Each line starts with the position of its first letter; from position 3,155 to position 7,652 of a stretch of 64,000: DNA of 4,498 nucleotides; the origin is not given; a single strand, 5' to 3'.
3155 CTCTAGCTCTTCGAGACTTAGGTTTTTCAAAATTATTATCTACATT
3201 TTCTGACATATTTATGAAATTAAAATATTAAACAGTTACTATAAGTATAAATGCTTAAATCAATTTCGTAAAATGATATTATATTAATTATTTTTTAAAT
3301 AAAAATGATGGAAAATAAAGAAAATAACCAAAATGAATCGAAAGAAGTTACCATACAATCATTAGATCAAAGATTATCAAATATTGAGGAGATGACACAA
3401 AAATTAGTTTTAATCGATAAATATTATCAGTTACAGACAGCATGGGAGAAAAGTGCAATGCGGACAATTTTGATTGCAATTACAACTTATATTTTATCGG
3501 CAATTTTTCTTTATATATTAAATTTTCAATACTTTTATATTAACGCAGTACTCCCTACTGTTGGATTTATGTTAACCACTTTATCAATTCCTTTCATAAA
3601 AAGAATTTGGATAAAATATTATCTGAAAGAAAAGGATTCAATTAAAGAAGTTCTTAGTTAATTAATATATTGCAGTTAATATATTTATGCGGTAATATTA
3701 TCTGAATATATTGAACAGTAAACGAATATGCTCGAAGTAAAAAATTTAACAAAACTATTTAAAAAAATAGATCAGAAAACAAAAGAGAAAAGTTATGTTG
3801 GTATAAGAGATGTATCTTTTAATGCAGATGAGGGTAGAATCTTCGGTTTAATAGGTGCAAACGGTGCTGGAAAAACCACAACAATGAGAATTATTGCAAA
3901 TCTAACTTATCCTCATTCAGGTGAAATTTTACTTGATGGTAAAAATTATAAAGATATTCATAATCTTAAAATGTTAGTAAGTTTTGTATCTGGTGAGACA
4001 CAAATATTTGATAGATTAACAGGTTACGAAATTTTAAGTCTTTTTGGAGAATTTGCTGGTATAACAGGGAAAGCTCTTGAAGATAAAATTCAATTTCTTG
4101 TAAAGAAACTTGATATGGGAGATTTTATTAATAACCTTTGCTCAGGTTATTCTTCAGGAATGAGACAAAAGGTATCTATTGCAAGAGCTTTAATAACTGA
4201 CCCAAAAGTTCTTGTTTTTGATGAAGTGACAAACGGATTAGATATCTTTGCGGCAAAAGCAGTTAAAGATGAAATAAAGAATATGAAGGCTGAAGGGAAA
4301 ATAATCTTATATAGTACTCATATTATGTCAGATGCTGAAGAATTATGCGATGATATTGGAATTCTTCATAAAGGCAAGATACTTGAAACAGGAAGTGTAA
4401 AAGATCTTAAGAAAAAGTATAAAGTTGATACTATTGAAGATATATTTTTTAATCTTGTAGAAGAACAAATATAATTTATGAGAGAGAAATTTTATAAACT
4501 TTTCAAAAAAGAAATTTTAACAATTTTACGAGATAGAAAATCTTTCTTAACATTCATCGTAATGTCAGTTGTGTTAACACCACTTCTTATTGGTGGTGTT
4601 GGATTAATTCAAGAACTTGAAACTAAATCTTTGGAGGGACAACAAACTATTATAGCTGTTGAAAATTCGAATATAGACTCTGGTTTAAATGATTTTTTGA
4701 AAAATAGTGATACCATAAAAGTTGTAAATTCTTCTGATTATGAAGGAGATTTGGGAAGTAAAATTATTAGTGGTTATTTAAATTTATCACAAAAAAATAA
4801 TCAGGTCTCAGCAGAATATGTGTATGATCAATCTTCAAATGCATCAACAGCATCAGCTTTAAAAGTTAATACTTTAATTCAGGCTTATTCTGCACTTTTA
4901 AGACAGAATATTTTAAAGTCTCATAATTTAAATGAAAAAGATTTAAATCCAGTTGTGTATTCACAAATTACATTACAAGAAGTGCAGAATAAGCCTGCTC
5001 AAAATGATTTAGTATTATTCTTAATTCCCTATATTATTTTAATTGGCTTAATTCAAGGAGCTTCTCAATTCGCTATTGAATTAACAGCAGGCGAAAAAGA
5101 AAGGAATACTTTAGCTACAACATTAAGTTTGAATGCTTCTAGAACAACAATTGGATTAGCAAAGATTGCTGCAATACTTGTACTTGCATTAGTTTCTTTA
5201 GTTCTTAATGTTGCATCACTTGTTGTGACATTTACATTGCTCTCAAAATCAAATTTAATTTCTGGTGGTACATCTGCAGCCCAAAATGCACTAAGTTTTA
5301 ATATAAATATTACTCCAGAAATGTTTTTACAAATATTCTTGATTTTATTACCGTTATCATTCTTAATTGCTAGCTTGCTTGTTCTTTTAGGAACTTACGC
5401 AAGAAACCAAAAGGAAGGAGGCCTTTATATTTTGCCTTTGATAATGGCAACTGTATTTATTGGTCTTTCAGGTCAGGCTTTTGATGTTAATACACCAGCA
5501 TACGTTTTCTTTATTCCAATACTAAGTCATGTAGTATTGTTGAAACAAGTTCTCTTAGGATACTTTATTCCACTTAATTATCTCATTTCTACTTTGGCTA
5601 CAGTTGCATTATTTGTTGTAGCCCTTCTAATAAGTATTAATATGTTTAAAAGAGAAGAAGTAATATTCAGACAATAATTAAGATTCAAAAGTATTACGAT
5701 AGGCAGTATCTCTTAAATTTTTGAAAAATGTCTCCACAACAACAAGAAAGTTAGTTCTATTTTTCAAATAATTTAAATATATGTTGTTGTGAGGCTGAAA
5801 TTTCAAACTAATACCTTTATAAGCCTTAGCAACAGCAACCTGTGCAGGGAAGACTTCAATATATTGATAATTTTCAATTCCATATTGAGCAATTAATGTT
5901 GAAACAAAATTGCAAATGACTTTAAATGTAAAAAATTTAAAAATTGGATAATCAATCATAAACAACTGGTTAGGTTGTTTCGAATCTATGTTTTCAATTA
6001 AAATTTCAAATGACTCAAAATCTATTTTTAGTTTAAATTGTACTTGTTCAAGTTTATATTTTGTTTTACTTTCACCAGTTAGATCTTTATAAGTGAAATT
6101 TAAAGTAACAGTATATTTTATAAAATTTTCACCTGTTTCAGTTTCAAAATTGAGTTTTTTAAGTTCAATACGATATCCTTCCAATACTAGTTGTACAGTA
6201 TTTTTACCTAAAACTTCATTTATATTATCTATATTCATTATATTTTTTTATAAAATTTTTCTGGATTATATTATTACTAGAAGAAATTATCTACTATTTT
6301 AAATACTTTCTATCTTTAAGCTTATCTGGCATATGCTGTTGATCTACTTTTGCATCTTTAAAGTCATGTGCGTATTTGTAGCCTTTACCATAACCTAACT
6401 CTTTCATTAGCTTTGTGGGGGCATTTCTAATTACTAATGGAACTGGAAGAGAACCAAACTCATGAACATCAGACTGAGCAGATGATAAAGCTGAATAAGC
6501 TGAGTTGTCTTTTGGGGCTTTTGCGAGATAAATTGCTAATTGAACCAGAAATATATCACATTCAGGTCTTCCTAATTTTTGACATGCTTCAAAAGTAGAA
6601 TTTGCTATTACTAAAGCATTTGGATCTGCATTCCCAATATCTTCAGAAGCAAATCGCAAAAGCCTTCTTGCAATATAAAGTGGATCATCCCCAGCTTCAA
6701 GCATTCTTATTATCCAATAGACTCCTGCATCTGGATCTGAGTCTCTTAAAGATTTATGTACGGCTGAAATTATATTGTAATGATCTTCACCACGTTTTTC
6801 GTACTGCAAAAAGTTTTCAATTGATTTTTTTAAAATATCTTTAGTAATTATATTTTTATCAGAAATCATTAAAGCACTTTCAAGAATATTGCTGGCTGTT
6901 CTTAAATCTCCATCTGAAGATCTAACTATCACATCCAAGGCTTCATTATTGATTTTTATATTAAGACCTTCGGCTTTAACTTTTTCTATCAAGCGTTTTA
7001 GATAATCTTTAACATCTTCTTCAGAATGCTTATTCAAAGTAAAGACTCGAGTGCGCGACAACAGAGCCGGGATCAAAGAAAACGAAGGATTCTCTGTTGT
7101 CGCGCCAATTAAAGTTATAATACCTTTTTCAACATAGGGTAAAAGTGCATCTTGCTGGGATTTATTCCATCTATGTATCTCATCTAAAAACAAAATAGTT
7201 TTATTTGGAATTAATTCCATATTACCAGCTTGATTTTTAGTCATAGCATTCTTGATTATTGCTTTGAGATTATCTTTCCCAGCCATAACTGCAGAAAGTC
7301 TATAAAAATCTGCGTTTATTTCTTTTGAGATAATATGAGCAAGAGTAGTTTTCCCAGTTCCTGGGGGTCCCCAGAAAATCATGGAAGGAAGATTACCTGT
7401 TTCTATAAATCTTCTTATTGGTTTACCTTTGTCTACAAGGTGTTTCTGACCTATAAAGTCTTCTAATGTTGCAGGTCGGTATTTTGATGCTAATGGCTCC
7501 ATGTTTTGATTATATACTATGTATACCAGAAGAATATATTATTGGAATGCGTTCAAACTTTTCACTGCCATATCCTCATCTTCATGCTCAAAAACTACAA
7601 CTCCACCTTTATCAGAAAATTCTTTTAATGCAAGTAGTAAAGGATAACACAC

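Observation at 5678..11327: DNA-damage tolerance neighbourhood built around a stand-alone LigD primase-polymerase domain, with no Ku, ligase or UmuC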

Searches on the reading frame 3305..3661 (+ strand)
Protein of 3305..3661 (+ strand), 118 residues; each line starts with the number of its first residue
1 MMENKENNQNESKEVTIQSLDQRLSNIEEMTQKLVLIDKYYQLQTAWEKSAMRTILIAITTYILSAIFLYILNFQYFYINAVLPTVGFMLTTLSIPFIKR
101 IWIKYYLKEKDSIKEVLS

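Call 29: search_protein_families(library=pfam, proteins=[window:3305-3661:+], max_evalue=0.00001)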
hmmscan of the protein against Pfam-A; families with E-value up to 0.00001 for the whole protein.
window:3305-3661:+ (118 aa): 0 families

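Call 91: search_protein_families(library=pfam, proteins=[window:3305-3661:+], max_evalue=0.1)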
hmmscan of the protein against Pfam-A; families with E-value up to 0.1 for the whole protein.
window:3305-3661:+ (118 aa): 4 families
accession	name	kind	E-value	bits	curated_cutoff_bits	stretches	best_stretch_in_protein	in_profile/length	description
PF09025.15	T3SS_needle_reg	-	0.013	15.9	25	1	9-59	4-55/145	YopR, type III needle-polymerisation regulator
PF17580.7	GBR_NSP5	-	0.036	14.4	25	1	4-42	113-150/176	Group B Rotavirus Non-structural protein 5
PF16519.10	TRPM_tetra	-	0.037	14.6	26.6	0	4-35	23-50/56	Tetramerisation domain of TRPM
PF14073.11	Cep57_CLD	-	0.091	13.2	28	0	10-52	136-176/178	Centrosome localisation domain of Cep57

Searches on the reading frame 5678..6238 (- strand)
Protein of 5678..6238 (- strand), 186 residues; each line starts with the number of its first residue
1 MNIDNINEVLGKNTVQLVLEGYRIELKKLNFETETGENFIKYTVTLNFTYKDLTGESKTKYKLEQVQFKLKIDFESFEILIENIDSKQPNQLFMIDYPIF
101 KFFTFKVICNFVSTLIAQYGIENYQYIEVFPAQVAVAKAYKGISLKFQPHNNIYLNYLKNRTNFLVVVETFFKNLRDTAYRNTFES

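Call 3: search_protein_families(library=pfam, proteins=[window:5678-6238:-], max_evalue=0.1)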
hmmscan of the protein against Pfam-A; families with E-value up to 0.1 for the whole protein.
window:5678-6238:- (186 aa): 0 families

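Call 4: search_protein_families(library=ncbifam, proteins=[window:5678-6238:-], max_evalue=0.1)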
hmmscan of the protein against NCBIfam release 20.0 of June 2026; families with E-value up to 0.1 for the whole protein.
window:5678-6238:- (186 aa): 0 families

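Call 74: search_protein_families(library=padloc, proteins=[window:5678-6238:-], max_evalue=0.01)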
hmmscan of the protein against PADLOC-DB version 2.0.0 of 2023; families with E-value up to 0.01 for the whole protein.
window:5678-6238:- (186 aa): 0 families

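Call 75: search_protein_families(library=phrogs, proteins=[window:5678-6238:-], max_evalue=0.01)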
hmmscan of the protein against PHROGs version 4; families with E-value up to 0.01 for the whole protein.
window:5678-6238:- (186 aa): 1 family
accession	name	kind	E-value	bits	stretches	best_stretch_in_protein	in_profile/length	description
phrog_35881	-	unknown function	0.0045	18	1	29-101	53-121/170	-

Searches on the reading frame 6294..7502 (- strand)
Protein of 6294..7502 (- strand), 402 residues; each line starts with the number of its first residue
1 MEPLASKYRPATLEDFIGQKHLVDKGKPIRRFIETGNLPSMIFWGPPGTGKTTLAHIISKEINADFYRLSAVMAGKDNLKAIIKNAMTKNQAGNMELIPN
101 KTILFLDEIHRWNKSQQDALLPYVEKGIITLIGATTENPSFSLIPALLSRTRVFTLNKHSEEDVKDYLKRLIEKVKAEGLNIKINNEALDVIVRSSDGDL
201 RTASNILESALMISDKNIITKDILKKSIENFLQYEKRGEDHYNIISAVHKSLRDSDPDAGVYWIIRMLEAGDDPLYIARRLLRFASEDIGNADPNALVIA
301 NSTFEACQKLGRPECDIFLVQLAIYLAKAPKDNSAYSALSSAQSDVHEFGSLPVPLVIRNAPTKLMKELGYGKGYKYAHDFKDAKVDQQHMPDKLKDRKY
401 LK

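Call 3: search_protein_families(library=pfam, proteins=[window:6294-7502:-], max_evalue=0.1)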
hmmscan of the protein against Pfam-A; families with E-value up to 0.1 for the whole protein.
window:6294-7502:- (402 aa): 37 families (the best 25 are shown)
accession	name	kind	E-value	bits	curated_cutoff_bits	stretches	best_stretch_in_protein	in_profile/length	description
PF12002.13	MgsA_C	-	8.4e-60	201.9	27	1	255-401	2-148/167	MgsA AAA+ ATPase C terminal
PF16193.11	AAA_assoc_2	-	1.2e-18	67.6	34.3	1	180-253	3-81/81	AAA C-terminal domain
PF00004.35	AAA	-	1.7e-17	64.5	21.2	1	41-152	1-124/131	ATPase family associated with various cellular activities (AAA)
PF05496.18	RuvB_N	-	9.1e-15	55.2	27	1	9-132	2-116/159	Holliday junction DNA helicase RuvB P-loop domain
PF07728.20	AAA_5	-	6.8e-08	33.1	22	1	41-138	2-104/139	AAA domain (dynein-related subfamily)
PF00158.32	Sigma54_activat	-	9.5e-07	29.1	20.2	1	40-139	24-132/168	Sigma-54 interaction domain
PF07726.17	AAA_3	-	3.9e-05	24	27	1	43-140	4-102/131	ATPase family associated with various cellular activities (AAA)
PF01078.27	Mg_chelatase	-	4.1e-05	23.5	20.3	0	40-59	24-43/207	Magnesium chelatase, subunit ChlI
PF21960.2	RCF1-5-like_lid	-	8e-05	23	27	1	181-211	11-42/43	RCF1/5-like, AAA+ ATPase lid domain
PF13173.12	AAA_14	-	0.00012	22.5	27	1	41-116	5-78/129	AAA domain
PF07724.20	AAA_2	-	0.001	19.6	27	1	40-130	5-105/166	AAA domain (Cdc48 subfamily)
PF06068.19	TIP49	-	0.0012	18.5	23.8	1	14-66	24-78/347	TIP49 P-loop domain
PF13191.12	AAA_16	-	0.0013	19.7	32.6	1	34-65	20-51/167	AAA ATPase domain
PF13207.12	AAA_17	-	0.0035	18.1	27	1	45-79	2-39/136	AAA domain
PF12775.13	AAA_7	-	0.0035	17.3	25.8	1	40-114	35-114/181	P-loop containing dynein motor region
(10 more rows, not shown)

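Call 4: search_protein_families(library=ncbifam, proteins=[window:6294-7502:-], max_evalue=0.1)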
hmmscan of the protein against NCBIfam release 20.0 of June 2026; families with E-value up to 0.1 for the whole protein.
window:6294-7502:- (402 aa): 105 families (the best 25 are shown)
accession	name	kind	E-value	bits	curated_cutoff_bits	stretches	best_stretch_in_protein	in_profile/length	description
NF009881.0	PRK13341.1-2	equivalog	1e-112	377.4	651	1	2-398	16-413/736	AAA family ATPase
NF009880.0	PRK13341.1-1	equivalog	7.1e-98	328.5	891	1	2-398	6-384/599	AAA family ATPase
NF009883.0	PRK13341.1-4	equivalog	9.5e-98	327.9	668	1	3-398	20-416/729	AAA family ATPase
NF009882.0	PRK13341.1-3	equivalog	1.1e-89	301.5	1197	1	3-397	19-414/734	AAA family ATPase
NF011289.0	PRK14700.1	equivalog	4.9e-57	193.4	570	1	121-400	1-276/300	recombination factor protein RarA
NF001679.0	PRK00440.1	equivalog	1.1e-28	100.3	303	1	5-221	9-218/322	replication factor C small subunit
TIGR02397.1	dnaX_nterm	equivalog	6.8e-26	91.3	250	2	103-225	120-237/355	DNA polymerase III subunit gamma/tau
TIGR00635.1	ruvB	equivalog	2.9e-21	75.8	299.05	1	12-243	2-240/305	Holliday junction branch migration DNA helicase RuvB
NF009067.0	PRK12402.1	equivalog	4.9e-21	75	317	2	89-230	114-248/340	replication factor C small subunit 2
NF003229.0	PRK04195.1-5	equivalog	8.5e-21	74.1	280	1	3-251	6-246/413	replication factor C large subunit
NF000868.0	PRK00080.1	equivalog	1.7e-20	73.2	282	2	6-125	17-127/330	Holliday junction branch migration DNA helicase RuvB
NF011531.0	PRK14971.1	equivalog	3.1e-20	72.5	685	2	103-226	124-242/614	DNA polymerase III subunit gamma/tau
NF011523.0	PRK14962.1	equivalog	1.1e-19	70.6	576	2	100-223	117-235/474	DNA polymerase III subunits gamma and tau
NF011514.0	PRK14953.1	equivalog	1.2e-19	70.6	536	2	103-223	122-237/488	DNA polymerase III subunits gamma and tau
NF004046.1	PRK05563.1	equivalog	2.2e-19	69.8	400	2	105-225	123-238/567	DNA polymerase III subunit gamma/tau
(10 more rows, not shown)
